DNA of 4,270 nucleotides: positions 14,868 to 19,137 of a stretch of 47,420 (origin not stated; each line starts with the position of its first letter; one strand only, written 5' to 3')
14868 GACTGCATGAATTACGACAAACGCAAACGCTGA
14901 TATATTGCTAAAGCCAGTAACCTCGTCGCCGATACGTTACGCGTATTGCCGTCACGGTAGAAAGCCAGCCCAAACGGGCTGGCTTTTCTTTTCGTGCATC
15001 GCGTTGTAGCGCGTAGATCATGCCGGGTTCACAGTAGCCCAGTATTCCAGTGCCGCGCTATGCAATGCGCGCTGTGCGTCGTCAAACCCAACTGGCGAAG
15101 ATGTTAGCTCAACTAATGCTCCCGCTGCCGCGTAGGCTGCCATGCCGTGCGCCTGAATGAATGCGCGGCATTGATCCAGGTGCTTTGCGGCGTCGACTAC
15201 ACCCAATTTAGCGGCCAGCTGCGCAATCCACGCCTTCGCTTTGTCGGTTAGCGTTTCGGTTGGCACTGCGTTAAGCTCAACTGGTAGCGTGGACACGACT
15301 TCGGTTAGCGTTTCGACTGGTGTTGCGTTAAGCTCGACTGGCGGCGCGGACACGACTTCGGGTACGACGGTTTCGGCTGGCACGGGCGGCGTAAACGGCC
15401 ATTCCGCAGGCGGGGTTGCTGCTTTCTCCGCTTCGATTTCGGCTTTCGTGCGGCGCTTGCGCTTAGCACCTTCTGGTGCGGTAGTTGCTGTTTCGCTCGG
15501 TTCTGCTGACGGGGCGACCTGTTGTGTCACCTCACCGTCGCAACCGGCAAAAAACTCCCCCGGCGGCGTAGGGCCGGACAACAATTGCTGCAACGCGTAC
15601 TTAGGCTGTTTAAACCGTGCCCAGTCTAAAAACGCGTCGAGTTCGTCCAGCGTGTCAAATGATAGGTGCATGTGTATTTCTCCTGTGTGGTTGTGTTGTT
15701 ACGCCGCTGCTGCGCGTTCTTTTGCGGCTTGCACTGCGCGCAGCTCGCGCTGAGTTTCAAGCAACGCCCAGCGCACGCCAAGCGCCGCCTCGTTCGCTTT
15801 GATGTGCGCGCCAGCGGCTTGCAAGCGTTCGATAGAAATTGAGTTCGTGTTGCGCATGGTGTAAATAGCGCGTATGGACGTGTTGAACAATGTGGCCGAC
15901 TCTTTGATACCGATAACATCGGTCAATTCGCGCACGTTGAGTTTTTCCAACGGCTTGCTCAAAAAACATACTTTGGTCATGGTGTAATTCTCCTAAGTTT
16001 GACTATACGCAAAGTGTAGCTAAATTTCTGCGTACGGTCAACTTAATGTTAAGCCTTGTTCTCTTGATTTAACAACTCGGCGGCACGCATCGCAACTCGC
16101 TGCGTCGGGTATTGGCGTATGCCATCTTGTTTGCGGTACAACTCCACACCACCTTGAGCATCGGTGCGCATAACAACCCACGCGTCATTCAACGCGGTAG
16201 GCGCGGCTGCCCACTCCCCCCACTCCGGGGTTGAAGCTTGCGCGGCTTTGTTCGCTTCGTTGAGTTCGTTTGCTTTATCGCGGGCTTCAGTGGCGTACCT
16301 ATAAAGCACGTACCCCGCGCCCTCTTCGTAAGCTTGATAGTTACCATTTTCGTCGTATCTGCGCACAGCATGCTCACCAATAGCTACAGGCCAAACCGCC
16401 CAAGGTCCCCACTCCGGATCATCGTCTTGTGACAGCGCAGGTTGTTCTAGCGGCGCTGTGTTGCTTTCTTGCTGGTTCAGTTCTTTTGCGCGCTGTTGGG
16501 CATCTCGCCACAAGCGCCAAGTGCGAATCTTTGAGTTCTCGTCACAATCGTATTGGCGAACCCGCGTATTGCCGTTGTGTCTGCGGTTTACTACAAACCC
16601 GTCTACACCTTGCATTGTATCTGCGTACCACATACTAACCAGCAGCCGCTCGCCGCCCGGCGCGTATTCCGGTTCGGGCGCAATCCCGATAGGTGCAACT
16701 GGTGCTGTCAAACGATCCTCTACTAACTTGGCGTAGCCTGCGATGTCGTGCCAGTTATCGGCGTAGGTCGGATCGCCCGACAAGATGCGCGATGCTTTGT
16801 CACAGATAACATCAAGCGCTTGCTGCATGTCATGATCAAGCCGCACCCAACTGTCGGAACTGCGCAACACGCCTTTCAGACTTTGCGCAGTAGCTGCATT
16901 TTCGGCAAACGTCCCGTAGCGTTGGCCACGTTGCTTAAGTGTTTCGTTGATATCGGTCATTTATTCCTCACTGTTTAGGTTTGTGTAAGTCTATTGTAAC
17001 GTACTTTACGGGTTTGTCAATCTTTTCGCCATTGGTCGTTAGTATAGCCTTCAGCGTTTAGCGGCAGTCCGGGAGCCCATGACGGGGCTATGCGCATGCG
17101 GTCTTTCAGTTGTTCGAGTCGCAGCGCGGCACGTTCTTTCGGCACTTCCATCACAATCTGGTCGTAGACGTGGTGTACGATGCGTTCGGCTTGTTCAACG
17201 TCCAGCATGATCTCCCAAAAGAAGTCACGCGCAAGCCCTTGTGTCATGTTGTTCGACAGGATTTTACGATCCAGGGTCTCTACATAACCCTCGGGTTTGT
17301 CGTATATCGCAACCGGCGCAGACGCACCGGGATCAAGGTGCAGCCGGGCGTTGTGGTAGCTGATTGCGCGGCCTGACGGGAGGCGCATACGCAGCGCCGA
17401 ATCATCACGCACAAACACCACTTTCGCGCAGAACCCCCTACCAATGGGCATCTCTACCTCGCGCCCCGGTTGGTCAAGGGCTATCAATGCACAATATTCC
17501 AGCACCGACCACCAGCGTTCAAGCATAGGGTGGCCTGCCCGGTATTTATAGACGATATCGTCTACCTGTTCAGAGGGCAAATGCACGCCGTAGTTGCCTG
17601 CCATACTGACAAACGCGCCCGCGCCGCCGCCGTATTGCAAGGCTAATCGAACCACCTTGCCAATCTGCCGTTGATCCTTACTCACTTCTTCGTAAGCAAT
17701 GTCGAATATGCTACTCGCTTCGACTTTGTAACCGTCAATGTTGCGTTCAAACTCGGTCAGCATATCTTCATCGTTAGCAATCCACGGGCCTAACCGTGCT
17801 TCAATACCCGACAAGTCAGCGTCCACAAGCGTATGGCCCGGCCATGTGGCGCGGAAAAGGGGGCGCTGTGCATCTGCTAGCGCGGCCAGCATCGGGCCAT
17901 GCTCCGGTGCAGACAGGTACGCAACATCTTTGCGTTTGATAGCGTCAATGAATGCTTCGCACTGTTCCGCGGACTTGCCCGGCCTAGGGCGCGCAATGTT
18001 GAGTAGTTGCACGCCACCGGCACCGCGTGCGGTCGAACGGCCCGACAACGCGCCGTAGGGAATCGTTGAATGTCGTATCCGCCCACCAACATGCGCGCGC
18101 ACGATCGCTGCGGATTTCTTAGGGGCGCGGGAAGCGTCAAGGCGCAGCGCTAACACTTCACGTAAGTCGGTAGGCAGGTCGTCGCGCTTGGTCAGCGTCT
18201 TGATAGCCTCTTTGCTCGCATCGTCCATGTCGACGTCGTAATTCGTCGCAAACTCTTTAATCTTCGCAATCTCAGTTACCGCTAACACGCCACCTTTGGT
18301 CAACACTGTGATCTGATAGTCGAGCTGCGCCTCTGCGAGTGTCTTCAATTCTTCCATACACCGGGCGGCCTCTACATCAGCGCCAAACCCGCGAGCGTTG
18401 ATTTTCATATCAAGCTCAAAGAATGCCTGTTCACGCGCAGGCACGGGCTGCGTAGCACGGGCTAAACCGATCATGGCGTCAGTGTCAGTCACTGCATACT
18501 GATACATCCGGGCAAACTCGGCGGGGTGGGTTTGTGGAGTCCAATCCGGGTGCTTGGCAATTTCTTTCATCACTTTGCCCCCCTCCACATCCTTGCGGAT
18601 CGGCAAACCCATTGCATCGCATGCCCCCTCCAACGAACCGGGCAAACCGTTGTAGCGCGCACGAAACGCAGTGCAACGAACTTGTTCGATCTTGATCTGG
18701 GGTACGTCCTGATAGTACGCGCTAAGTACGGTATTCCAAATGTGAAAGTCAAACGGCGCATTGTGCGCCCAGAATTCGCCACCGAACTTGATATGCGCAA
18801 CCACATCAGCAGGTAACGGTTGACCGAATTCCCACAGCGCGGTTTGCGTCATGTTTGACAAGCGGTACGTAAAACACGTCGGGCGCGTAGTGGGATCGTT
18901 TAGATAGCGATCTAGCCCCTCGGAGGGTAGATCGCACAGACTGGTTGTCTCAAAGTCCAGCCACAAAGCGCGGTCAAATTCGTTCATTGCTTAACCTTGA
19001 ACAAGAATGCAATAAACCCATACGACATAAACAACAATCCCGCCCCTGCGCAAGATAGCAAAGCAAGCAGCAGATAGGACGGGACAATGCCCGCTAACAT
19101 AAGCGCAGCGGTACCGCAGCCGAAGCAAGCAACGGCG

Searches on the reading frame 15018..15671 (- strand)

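Call 38: search_protein_families(library=pfam, proteins=[window:15018-15671:-], max_evalue=0.01)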
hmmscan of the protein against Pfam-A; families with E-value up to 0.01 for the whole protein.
window:15018-15671:- (217 aa): 0 families

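Call 79: search_protein_families(library=phrogs, proteins=[window:15018-15671:-], max_evalue=0.001)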
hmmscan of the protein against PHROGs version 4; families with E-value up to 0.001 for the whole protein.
window:15018-15671:- (217 aa): 1 family
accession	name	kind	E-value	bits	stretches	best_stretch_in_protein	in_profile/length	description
phrog_19506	-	tail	2.5e-10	41.7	1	49-211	80-259/263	tail protein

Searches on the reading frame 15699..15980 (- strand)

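Call 38: search_protein_families(library=pfam, proteins=[window:15699-15980:-], max_evalue=0.01)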
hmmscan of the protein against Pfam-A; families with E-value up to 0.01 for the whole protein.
window:15699-15980:- (93 aa): 0 families

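Call 79: search_protein_families(library=phrogs, proteins=[window:15699-15980:-], max_evalue=0.001)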
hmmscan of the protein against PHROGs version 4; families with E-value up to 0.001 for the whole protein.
window:15699-15980:- (93 aa): 1 family
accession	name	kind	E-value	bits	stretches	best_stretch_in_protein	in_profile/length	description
phrog_17223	-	unknown function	3e-16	60.4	1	9-88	16-96/103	-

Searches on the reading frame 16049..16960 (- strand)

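Call 38: search_protein_families(library=pfam, proteins=[window:16049-16960:-], max_evalue=0.01)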
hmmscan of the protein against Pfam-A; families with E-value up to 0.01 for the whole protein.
window:16049-16960:- (303 aa): 1 family
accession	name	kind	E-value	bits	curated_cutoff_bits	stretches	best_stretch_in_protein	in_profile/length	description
PF19905.4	DUF6378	-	0.00018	22.2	27.1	1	9-81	12-78/81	Domain of unknown function (DUF6378)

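Call 79: search_protein_families(library=phrogs, proteins=[window:16049-16960:-], max_evalue=0.001)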
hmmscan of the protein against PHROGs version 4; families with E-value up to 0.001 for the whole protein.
window:16049-16960:- (303 aa): 4 families
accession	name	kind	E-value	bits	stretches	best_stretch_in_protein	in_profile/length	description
phrog_16943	-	unknown function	1.6e-33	117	1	1-86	1-86/166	-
phrog_17775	-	unknown function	7.6e-22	79.1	1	6-85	79-159/163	-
phrog_474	-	other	3e-17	64.4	1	4-89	137-216/274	phosphofructokinase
phrog_37386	-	unknown function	8e-11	43.3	1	6-80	96-170/179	-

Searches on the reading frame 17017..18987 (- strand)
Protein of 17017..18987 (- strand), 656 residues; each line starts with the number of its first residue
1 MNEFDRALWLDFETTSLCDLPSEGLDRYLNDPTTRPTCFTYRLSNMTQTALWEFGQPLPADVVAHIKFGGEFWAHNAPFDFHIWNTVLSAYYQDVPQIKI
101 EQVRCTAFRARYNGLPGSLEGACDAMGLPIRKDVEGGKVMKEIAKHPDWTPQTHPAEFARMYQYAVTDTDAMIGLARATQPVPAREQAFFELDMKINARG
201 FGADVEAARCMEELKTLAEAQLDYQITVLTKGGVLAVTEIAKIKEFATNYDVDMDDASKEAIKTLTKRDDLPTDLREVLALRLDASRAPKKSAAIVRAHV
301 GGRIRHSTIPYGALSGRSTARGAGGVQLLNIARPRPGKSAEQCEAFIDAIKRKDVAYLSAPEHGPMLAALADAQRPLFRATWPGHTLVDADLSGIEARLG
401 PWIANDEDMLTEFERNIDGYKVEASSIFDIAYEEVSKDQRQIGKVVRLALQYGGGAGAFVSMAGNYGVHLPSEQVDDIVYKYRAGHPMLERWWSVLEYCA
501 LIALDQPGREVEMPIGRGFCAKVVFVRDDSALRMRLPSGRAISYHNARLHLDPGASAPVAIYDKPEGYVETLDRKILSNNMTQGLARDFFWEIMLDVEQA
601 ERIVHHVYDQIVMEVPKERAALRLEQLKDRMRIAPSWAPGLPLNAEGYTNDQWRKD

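Call 11: search_protein_families(library=phrogs, proteins=[window:17017-18987:-])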
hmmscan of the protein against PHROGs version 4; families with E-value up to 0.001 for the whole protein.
window:17017-18987:- (656 aa): 4 families
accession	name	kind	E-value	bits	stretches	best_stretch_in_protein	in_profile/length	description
phrog_17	-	DNA, RNA and nucleotide metabolism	3.2e-83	281.6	1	5-655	670-1232/1445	DNA polymerase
phrog_10285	-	DNA, RNA and nucleotide metabolism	2e-35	123.4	1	383-656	53-321/321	DNA polymerase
phrog_7766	-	DNA, RNA and nucleotide metabolism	2.7e-24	86.6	1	473-656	6-186/186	DNA polymerase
phrog_2573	-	DNA, RNA and nucleotide metabolism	4.4e-11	43.6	1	384-493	16-134/336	DNA polymerase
